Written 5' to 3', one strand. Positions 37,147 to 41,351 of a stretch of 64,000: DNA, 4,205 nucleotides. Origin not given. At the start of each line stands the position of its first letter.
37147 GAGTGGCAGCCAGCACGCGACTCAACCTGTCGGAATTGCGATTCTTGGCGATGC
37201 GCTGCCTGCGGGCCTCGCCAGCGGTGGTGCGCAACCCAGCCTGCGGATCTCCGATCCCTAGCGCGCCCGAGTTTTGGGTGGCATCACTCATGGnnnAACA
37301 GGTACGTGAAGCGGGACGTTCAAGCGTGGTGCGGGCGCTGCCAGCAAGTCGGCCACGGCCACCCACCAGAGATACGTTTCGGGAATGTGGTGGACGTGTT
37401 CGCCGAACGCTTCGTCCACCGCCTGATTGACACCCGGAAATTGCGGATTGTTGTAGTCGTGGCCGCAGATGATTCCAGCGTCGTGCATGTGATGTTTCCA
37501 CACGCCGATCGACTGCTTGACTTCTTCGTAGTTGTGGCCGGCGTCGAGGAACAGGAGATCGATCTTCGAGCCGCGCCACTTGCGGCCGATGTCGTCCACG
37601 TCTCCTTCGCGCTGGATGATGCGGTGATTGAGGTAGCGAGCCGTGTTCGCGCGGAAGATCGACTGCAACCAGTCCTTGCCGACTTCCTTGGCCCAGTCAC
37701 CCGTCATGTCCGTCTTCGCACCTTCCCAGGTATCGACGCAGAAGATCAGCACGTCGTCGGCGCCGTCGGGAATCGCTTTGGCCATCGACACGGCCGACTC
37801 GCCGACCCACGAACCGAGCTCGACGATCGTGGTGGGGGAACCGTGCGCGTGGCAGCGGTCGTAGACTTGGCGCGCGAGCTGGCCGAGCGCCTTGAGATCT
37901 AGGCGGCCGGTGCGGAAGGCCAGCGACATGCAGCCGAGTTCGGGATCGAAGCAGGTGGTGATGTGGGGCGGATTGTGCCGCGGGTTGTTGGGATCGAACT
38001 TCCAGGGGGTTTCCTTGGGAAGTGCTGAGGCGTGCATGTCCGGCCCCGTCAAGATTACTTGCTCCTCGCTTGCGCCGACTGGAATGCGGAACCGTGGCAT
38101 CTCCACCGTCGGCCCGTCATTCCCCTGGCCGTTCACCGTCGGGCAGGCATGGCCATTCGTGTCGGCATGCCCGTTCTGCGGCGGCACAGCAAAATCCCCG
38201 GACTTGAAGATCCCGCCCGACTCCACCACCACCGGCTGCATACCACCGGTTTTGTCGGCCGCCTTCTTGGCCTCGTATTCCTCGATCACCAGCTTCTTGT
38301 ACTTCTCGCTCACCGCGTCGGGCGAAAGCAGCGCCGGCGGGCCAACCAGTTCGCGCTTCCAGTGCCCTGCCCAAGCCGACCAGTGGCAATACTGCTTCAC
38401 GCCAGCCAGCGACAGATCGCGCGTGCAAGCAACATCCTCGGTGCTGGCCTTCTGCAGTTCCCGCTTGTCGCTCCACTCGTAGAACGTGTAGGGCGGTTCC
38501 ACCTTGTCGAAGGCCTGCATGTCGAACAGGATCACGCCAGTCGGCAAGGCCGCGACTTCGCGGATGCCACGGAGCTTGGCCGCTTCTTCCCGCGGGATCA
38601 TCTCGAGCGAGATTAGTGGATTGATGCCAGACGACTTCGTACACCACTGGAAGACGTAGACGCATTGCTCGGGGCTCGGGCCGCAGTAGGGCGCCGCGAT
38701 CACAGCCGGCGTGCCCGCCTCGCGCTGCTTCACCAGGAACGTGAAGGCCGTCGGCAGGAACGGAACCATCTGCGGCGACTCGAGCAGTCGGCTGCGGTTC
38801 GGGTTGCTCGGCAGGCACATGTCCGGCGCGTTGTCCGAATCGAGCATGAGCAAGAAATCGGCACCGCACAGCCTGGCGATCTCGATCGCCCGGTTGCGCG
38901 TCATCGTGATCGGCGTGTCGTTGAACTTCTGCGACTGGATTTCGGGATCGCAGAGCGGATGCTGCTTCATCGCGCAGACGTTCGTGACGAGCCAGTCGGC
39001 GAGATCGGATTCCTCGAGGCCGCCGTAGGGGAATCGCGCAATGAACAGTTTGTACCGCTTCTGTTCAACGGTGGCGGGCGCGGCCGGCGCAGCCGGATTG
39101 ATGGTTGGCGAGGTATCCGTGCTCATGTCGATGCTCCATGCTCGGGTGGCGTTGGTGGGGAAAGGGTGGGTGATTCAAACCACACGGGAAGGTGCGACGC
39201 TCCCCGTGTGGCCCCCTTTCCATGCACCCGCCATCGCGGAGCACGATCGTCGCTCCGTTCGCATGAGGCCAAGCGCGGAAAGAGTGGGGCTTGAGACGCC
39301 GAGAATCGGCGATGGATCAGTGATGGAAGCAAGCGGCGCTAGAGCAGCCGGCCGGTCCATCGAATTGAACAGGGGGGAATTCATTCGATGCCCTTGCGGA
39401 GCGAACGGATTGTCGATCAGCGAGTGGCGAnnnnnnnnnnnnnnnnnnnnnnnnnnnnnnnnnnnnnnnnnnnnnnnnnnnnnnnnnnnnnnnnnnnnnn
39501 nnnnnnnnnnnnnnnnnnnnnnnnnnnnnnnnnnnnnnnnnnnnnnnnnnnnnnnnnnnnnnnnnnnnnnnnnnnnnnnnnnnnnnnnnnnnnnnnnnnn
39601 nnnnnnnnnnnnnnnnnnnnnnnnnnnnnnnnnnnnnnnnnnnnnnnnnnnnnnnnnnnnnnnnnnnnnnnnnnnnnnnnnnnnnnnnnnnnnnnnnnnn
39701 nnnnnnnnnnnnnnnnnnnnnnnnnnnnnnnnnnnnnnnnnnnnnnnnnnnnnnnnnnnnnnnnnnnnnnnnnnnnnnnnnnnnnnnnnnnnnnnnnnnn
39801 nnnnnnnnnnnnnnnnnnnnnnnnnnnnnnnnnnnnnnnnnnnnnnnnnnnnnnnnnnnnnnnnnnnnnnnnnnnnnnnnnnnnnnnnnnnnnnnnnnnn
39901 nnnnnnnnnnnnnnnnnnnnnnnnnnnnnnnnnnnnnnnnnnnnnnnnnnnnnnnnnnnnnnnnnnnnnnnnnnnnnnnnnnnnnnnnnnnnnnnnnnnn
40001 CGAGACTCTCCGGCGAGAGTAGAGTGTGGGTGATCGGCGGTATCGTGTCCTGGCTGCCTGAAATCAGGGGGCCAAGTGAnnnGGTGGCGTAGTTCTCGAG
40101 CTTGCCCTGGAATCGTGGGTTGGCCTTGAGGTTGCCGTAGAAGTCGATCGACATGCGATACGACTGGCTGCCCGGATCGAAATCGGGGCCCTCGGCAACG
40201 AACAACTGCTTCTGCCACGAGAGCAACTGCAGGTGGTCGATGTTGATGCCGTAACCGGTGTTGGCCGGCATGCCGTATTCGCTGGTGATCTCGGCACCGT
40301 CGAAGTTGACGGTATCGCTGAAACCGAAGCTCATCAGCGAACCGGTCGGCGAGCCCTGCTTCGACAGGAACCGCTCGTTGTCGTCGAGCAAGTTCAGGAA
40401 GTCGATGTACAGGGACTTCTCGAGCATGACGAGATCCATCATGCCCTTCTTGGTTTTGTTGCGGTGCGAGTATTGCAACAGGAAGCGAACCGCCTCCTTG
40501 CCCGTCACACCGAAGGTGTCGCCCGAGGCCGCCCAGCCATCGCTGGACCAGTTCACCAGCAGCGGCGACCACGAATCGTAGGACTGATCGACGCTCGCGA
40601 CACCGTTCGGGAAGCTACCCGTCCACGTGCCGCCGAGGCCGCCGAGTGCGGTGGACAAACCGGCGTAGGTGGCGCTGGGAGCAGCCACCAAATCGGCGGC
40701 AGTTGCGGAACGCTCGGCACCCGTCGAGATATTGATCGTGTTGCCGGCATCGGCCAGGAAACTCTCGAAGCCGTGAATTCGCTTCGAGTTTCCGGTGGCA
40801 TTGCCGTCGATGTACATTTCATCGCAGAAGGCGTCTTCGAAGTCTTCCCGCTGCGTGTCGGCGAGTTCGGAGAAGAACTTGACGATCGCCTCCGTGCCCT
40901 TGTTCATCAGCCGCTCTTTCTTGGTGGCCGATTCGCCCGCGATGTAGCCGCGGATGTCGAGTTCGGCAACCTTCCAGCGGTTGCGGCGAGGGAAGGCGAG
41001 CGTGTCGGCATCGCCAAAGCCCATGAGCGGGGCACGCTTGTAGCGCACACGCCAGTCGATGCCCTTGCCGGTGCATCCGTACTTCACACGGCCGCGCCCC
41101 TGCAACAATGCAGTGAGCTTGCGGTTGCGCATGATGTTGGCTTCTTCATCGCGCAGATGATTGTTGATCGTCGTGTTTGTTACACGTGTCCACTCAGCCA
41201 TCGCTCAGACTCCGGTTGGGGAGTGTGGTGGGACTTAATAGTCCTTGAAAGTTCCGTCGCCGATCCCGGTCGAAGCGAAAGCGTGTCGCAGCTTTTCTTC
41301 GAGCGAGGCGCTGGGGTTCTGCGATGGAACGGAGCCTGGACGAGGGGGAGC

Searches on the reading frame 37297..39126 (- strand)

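Call 21: search_protein_families(library=phrogs, proteins=[window:37297-39126:-], max_evalue=0.001)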
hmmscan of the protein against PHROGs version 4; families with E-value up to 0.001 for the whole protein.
window:37297-39126:- (610 aa): 1 family
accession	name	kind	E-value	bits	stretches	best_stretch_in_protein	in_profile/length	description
phrog_2675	-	other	9.3e-21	74.9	1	430-579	316-464/599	DNA methyltransferase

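Call 60: search_protein_families(library=pfam, proteins=[window:37297-39126:-], max_evalue=0.001)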
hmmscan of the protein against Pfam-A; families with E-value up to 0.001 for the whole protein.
window:37297-39126:- (610 aa): 1 family
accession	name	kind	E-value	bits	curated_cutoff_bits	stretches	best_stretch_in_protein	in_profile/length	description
PF13578.12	Methyltransf_24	-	1.6e-17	64.7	26.3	1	435-558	1-105/105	Methyltransferase domain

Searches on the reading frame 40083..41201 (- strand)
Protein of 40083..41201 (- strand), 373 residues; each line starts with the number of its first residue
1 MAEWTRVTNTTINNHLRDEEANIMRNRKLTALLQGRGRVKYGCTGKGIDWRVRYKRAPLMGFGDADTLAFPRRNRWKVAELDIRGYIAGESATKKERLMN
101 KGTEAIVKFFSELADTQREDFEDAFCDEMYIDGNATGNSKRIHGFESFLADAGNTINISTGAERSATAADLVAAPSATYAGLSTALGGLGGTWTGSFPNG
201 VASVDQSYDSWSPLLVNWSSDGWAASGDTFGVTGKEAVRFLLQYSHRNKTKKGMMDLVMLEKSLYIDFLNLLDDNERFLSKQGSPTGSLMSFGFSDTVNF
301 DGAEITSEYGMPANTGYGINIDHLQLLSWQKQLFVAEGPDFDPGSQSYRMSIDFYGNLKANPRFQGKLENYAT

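Call 14: search_protein_families(library=pfam, proteins=[window:40083-41201:-], max_evalue=0.1)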
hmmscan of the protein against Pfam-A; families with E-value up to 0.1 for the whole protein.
window:40083-41201:- (373 aa): 0 families

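Call 15: search_protein_families(library=phrogs, proteins=[window:40083-41201:-], max_evalue=0.1)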
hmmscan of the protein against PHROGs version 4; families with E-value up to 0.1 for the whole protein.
window:40083-41201:- (373 aa): 1 family
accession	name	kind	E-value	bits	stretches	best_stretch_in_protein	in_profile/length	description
phrog_9953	-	head and packaging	1.2e-21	78.5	2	3-165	8-169/329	major head protein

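Call 101: find_encoding_contigs(protein=window:40083-41201:-, flank=10000)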
Protein window:40083-41201:- (373 aa): 1 contig read that carries it; 1 place shown.
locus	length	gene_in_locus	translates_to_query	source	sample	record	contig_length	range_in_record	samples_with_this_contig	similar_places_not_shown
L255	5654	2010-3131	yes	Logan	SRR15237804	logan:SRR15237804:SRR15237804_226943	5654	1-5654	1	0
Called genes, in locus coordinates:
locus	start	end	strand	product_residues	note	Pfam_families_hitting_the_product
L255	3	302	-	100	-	?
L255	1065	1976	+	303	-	-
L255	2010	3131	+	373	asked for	-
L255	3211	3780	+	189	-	-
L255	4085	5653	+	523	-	?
